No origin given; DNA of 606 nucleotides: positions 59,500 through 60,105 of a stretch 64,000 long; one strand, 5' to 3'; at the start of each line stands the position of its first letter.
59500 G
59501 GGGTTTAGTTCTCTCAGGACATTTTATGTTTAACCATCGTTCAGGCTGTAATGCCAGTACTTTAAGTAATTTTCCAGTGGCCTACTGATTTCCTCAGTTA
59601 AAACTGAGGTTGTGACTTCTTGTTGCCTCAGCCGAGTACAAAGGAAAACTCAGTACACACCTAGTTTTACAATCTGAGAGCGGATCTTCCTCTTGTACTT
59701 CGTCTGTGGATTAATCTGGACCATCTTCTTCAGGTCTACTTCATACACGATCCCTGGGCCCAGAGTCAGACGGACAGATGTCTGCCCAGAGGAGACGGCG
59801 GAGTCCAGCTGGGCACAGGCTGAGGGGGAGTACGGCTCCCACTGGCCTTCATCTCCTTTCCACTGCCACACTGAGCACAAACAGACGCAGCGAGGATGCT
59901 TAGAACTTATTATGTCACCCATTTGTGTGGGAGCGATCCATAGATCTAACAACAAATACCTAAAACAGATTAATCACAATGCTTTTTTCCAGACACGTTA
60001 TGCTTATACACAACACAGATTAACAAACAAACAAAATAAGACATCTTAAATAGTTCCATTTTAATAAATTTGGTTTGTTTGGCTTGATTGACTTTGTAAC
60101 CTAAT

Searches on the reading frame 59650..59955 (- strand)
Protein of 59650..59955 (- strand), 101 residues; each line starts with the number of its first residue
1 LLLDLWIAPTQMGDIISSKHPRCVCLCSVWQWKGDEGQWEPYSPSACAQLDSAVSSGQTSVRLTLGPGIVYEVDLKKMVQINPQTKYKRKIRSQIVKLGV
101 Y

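Call 60: search_protein_families(library=pfam, proteins=[window:59650-59955:-], max_evalue=0.01)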
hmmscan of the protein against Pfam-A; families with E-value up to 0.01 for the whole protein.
window:59650-59955:- (101 aa): 1 family
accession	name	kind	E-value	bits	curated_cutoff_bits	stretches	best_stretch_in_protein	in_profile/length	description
PF02825.26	WWE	-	5.3e-18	65.6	21.1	1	29-92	2-66/67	WWE domain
